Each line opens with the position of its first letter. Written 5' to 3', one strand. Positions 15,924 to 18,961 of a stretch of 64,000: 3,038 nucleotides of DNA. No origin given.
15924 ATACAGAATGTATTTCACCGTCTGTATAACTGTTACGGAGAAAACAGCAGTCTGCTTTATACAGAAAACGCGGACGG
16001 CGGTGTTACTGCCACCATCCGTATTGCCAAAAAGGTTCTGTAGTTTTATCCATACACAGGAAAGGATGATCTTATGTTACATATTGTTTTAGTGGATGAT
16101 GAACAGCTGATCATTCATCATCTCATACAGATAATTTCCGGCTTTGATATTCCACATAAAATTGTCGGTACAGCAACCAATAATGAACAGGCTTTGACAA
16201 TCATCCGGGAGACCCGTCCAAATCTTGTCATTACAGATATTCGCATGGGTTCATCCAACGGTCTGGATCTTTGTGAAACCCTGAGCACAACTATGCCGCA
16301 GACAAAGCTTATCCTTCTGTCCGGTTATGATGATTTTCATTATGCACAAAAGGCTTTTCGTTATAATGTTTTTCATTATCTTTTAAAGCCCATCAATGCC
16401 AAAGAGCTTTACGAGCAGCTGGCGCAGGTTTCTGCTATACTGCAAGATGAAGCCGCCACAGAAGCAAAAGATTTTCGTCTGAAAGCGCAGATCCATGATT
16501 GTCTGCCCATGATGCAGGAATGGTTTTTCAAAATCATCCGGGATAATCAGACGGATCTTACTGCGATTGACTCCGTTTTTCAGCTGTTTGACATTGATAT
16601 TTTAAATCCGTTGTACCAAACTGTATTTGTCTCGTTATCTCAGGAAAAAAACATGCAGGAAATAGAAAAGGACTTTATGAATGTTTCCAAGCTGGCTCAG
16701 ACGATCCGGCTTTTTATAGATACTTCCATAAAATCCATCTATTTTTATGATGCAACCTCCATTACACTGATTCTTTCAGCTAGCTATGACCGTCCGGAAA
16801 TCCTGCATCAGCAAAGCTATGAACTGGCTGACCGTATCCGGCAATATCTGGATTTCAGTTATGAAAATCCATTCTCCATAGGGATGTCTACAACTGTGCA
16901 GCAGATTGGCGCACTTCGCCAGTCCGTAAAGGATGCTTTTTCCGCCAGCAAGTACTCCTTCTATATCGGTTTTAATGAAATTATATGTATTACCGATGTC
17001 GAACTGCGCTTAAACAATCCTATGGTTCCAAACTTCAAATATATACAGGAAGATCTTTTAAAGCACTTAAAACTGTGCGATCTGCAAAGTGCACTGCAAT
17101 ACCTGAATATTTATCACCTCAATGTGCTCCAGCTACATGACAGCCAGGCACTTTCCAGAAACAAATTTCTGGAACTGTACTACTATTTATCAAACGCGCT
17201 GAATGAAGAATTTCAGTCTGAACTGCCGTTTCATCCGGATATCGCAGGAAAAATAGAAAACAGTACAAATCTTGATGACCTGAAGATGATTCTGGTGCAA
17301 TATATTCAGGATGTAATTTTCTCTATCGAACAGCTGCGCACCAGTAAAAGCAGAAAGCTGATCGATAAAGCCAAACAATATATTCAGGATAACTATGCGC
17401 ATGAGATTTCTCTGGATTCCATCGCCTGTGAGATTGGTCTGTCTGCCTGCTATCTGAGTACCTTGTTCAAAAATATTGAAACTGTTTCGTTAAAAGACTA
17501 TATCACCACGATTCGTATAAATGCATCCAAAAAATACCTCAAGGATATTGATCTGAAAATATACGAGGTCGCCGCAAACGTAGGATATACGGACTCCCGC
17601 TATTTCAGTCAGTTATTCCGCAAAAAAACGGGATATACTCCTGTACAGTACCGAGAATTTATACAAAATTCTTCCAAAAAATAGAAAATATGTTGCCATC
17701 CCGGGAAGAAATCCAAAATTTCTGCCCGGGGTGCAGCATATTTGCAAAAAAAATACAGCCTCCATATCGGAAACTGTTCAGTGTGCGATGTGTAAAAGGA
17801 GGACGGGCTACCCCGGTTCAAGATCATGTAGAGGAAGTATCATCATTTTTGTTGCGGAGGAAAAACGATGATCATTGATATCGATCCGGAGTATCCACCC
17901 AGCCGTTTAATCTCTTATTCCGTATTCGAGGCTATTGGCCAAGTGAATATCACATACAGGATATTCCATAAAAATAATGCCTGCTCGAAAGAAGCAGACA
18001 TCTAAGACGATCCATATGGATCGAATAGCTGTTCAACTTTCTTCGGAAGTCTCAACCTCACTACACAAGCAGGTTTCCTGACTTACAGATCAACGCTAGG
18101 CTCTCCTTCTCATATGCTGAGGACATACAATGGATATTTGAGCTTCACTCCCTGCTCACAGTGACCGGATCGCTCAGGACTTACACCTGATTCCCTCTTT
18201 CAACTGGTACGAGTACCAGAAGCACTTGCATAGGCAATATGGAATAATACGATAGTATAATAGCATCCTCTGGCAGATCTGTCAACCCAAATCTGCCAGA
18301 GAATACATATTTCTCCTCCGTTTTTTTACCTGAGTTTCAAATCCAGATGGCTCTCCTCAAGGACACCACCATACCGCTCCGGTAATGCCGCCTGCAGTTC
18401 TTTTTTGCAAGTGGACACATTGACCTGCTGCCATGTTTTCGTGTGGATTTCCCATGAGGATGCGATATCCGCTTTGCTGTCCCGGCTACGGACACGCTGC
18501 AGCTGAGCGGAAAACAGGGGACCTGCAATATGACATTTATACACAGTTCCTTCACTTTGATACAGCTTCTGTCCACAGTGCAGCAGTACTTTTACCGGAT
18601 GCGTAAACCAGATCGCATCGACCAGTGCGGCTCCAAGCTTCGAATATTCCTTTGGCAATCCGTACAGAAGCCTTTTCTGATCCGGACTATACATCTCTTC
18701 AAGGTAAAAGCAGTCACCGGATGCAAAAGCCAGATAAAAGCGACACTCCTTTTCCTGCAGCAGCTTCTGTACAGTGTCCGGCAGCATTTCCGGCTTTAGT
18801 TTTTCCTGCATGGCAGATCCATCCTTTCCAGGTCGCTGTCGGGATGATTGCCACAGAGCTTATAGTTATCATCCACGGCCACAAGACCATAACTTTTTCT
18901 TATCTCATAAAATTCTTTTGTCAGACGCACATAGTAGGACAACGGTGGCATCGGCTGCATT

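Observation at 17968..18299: Orphan cobalamin riboswitch with its own promoter and terminator, aimed antisense at an AraC-type response-regulator gene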

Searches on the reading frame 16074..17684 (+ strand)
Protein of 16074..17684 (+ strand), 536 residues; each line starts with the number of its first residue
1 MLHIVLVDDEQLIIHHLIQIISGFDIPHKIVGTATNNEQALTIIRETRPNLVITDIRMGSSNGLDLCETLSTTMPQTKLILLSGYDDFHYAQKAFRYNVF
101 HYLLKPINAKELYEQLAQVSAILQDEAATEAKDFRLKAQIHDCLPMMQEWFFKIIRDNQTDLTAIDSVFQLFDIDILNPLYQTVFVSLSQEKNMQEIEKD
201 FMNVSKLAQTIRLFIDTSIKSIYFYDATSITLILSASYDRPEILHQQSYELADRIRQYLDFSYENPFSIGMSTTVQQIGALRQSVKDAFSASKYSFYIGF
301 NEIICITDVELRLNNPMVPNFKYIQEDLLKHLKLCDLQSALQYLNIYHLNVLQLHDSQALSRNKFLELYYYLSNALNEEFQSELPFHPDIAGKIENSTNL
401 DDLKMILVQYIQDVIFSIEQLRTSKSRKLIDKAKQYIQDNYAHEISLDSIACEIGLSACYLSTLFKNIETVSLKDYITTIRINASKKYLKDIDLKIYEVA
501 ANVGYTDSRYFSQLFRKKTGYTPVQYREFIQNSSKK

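Call 4: search_protein_families(library=pfam, proteins=[window:16074-17684:+])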
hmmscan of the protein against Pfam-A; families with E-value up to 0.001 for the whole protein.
window:16074-17684:+ (536 aa): 4 families
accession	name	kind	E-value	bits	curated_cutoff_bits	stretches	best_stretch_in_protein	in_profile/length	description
PF00072.30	Response_reg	-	5e-22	78.6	30.2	1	4-116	1-110/111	Response regulator receiver domain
PF12833.13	HTH_18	-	1.4e-16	61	33.6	1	451-528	2-79/80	Helix-turn-helix domain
PF00165.29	HTH_AraC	-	1.8e-16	60.2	26.6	1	493-527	8-41/42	Bacterial regulatory helix-turn-helix proteins, AraC family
PF17853.6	GGDEF_2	-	0.00011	22.8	24.5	1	196-291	36-113/116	GGDEF-like domain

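Call 7: search_protein_families(library=ncbifam, proteins=[window:16074-17684:+])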
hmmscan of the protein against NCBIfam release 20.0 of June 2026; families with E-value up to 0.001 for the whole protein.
window:16074-17684:+ (536 aa): 96 families (the best 25 are shown)
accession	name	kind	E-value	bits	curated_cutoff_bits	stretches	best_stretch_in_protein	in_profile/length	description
NF047455.1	TF_Staph_AryK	equivalog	7e-23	80.8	850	1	399-534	130-263/759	transcriptional regulator AryK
NF049932.1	TranspRegBtr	equivalog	1.6e-21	76.5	900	1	391-526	126-262/531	bacillibactin transport transcriptional regulator Btr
NF007860.0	PRK10572.1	equivalog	1.6e-20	73.2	208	1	418-533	173-288/292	arabinose operon transcriptional regulator AraC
NF047788.1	TransRegPocR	equivalog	1.4e-19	70.5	500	1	422-533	183-294/296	transcriptional regulator PocR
NF008677.0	PRK11697.1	equivalog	2.8e-18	66.2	246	1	1-129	1-125/238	two-component system response regulator BtsR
NF052445.1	RespRegMctR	equivalog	2.7e-17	62.9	300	1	2-120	2-119/205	two-component system response regulator MctR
NF007693.0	PRK10371.1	equivalog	3.5e-17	62.5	253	1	426-533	196-303/309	transcriptional regulator MelR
TIGR01818.1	ntrC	equivalog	3.8e-17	62.2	558.6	1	4-164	1-160/463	nitrogen regulation protein NR(I)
TIGR04094.1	adjacent_YSIRK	equivalog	1.4e-16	60.5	200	1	418-527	275-383/383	YSIRK-targeted surface antigen transcriptional regulator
NF053512.1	nitric_RR_NosR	exception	7.4e-16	58.2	400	1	4-121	1-116/422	response regulator c-di-GMP phosphodiesterase, NosR family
NF007584.0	PRK10219.1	equivalog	8.9e-14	51.8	174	1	427-528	4-105/107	superoxide response transcriptional regulator SoxS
NF033791.1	ActR_PrrA_rreg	equivalog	5.7e-13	49.2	250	1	4-120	4-117/173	ActR/PrrA/RegA family redox response regulator transcription factor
TIGR02875.1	spore_0_A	equivalog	6.7e-13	48.5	200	1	3-137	4-139/262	sporulation transcription factor Spo0A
TIGR02297.1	HpaA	equivalog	7e-13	48.5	274.65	1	421-528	179-286/287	4-hydroxyphenylacetate catabolism regulatory protein HpaA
NF007935.0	PRK10651.1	equivalog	7.7e-13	48.1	250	1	3-121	8-125/216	two-component system response regulator NarL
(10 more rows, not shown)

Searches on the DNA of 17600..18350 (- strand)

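Call 16: search_rna_families(source=window, start=17600, end=18350, threshold=evalue, max_evalue=10)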
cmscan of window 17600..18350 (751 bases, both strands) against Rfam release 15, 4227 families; matches with E-value up to 10: 12.
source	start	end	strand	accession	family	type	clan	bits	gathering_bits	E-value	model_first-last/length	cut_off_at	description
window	18051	18244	-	RF00174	Cobalamin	Cis-reg; riboswitch;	CL00101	95.3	31.5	2.2e-24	1-189/189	no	Cobalamin riboswitch aptamer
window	18248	18322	-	RF03469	mir-1179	Gene; miRNA;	-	22.6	80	0.063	1-82/82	no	mir-1179 microRNA precursor family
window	18049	18082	+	RF01321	CRISPR-DR8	Gene; CRISPR;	-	19.5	39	0.21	1-37/37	no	CRISPR RNA direct repeat element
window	17669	17737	-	RF02749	Ncrwmel02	Gene; sRNA;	-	18.6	290.8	0.033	109-178/251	no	Wolbachia sRNA mel02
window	18244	18324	-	RF03716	mir-7131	Gene; miRNA;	-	18.2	74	0.99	1-84/84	no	mir-7131 microRNA precursor family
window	17823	17854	-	RF00533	snoMe18S-Gm1358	Gene; snRNA; snoRNA; CD-box;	-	15.5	50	8.4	1-79/79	no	Small nucleolar RNA Me18S-Gm1358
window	17973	18069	-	RF02607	AbsR25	Gene; sRNA;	-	15.3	47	6.6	1-164/164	no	Acinetobacter sRNA 25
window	17863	17907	+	RF01648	ceN65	Gene; snRNA; snoRNA; CD-box;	-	15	48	3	1-65/65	no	Caenorhabditis snoRNA ceN65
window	17888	18003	-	RF00013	6S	Gene;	-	14.1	46.4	2.2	1-187/187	no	6S / SsrS RNA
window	17683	17749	+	RF03707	mir-1892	Gene; miRNA;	-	14.1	86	9.6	1-80/80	no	mir-1892 microRNA precursor family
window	18259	18310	+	RF00445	MIR399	Gene; miRNA;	-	13.5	57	7.6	1-117/117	no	mir-399 microRNA precursor family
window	18125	18194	-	RF01946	KCNQ1OT1_1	Gene; lncRNA;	-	9.1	70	0.45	396-464/464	no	KCNQ1 overlapping transcript 1 conserved region 1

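Call 57: search_dna_similar(query=window:17745-17972:-, collection=plasmids, mode=distant, max_evalue=0.01, max_rows=10)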
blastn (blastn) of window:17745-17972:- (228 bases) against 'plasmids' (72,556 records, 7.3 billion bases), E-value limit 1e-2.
No match.

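Call 58: search_dna_similar(query=window:17745-17972:-, collection=phages, mode=distant, max_evalue=0.01, max_rows=10)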
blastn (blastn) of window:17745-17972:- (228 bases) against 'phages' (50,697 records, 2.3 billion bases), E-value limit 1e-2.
No match.

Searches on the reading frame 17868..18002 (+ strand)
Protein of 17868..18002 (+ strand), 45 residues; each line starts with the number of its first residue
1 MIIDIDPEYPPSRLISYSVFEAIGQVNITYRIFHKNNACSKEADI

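Call 19: find_homologous_proteins(query=window:17868-18002:+, max_evalue=10)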
Query seq(45 aa) (45 aa): 6 proteins with E <= 10 among 6 candidates.
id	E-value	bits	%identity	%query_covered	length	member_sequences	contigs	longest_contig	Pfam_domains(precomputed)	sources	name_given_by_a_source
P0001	7.9e-21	89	93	100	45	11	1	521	-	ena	-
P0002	8.8e-20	85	93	100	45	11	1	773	-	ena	-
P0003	2.4e-13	66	94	78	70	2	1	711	-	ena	-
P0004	5.2e-13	65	92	80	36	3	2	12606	-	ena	-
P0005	4.0e-12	62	89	80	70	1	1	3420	-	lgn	-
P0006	2.4e-10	56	93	67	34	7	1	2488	-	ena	-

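Call 21: find_encoding_contigs(protein=P0004, flank=10000, max_places=6)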
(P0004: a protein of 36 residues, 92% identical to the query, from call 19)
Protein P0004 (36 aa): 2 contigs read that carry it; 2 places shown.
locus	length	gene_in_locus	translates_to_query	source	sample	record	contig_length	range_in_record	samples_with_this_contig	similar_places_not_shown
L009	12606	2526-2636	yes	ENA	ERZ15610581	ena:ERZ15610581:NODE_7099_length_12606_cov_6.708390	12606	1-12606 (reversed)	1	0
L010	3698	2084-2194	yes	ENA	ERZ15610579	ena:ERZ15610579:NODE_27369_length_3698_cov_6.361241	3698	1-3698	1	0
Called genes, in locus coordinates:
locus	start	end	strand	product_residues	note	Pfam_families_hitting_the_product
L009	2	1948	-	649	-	?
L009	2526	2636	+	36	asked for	-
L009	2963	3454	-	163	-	-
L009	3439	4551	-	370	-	PF04055:Radical_SAM (weak)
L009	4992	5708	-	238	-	PF02361:CbiQ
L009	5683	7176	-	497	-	PF00931:NB-ARC (faint), PF01078:Mg_chelatase (faint), PF01695:IstB_IS21 (faint), PF02367:TsaE (faint), PF03193:RsgA_GTPase (faint), PF27840:ScmC (faint), PF00005:ABC_tran, PF00005:ABC_tran, +10 more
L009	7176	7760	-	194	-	PF09819:ABC_cobalt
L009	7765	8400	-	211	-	PF01910:Thiamine_BP (faint), PF07615:Ykof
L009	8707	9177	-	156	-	PF14588:YjgF_endoribonc, PF01042:Ribonuc_L-PSP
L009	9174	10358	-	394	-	PF00266:Aminotran_5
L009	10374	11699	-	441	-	PF00324:AA_permease, PF13520:AA_permease_2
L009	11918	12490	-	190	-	PF00392:GntR, PF07729:FCD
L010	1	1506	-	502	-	?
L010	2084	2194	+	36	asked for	-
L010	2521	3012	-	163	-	-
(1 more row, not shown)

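Call 22: find_encoding_contigs(protein=P0005, flank=10000, max_places=6)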
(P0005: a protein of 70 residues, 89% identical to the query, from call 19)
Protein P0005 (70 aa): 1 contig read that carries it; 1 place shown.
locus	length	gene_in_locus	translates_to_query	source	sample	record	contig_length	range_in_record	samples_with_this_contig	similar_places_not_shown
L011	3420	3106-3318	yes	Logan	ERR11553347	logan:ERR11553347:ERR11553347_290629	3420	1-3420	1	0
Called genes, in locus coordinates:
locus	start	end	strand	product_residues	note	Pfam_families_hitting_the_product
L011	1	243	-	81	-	?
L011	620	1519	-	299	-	-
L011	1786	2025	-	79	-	-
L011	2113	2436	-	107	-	-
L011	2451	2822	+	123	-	PF03965:Penicillinase_R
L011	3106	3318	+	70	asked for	-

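Call 23: find_encoding_contigs(protein=P0006, flank=10000, max_places=6)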
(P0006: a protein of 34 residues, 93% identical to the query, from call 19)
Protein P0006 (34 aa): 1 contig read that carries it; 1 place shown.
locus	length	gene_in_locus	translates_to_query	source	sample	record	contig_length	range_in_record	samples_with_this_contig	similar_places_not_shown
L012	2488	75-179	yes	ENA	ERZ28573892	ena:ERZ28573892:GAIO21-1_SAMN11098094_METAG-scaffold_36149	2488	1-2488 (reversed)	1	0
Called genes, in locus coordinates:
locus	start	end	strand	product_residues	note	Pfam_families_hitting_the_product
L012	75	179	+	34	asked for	-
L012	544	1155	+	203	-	PF00657:Lipase_GDSL, PF13472:Lipase_GDSL_2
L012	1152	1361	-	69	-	PF00269:SASP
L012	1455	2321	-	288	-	PF01937:ARMT1-like_dom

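Call 35: find_encoding_contigs(protein=P0001, flank=10000, max_places=6)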
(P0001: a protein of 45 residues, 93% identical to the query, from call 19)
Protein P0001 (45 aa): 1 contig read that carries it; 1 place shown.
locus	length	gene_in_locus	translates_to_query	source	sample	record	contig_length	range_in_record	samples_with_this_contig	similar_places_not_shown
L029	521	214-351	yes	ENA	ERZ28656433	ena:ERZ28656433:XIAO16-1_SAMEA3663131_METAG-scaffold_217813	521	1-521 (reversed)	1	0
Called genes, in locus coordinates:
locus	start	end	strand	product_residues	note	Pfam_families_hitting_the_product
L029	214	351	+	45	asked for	-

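Call 36: find_encoding_contigs(protein=P0002, flank=10000, max_places=6)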
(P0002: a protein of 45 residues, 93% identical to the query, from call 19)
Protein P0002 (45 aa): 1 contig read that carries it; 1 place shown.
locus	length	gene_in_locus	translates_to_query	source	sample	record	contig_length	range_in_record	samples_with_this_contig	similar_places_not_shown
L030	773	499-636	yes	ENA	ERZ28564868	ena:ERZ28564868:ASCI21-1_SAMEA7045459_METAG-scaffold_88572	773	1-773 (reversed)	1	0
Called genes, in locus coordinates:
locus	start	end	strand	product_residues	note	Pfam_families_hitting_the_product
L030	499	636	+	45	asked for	-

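Call 37: find_encoding_contigs(protein=P0003, flank=10000, max_places=6)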
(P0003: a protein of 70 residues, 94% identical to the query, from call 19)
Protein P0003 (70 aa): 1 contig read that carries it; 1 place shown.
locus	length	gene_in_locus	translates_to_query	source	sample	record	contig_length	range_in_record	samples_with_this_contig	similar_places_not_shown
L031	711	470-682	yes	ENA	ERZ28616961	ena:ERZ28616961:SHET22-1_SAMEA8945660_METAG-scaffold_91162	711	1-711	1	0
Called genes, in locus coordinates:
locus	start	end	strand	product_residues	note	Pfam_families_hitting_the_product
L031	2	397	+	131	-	?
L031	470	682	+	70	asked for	-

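Call 67: search_protein_families(library=pfam, max_evalue=1, proteins=[window:17868-18002:+])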
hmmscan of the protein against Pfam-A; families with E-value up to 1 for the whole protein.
seq(45 aa): 0 families

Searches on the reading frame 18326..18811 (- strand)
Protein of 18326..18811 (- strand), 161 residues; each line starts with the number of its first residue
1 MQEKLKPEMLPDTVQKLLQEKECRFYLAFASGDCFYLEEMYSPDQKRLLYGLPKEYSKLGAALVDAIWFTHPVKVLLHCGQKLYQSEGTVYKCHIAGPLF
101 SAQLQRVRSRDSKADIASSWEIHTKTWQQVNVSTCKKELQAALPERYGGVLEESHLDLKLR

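Call 4: search_protein_families(library=pfam, proteins=[window:18326-18811:-])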
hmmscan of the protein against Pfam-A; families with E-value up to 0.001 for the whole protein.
window:18326-18811:- (161 aa): 0 families

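Call 7: search_protein_families(library=ncbifam, proteins=[window:18326-18811:-])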
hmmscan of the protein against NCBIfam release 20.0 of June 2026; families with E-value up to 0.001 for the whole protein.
window:18326-18811:- (161 aa): 0 families

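Call 9: find_encoding_contigs(protein=window:18326-18811:-, flank=10000, max_places=10)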
Protein window:18326-18811:- (161 aa): 3 contigs read that carry it; 2 places shown.
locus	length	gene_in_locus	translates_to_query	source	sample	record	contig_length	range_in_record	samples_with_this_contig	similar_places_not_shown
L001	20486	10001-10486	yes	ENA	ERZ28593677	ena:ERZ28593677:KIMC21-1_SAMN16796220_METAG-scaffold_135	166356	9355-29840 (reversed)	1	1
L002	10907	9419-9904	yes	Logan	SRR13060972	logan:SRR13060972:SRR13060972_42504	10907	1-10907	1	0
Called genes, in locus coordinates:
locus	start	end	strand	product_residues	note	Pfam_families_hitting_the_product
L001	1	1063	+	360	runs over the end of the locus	PF00356:LacI, PF00532:Peripla_BP_1 (weak), PF13407:Peripla_BP_4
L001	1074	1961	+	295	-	PF01937:ARMT1-like_dom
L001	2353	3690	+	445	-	PF13173:AAA_14, PF13635:DUF4143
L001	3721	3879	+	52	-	-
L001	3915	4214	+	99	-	PF00269:SASP (weak)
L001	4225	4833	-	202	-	PF00657:Lipase_GDSL, PF13472:Lipase_GDSL_2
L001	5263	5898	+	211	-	PF01910:Thiamine_BP (faint), PF07615:Ykof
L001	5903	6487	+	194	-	PF09819:ABC_cobalt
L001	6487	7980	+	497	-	PF01078:Mg_chelatase (faint), PF01695:IstB_IS21 (faint), PF03193:RsgA_GTPase (faint), PF20703:nSTAND1 (faint), PF00005:ABC_tran, PF02367:TsaE (faint), PF02463:SMC_N (faint), PF00005:ABC_tran, +8 more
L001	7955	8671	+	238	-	PF02361:CbiQ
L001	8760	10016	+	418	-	PF04055:Radical_SAM (weak)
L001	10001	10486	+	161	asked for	-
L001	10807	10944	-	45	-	-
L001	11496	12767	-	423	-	-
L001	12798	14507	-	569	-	PF02743:dCache_1, PF06580:His_kinase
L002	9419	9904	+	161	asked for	-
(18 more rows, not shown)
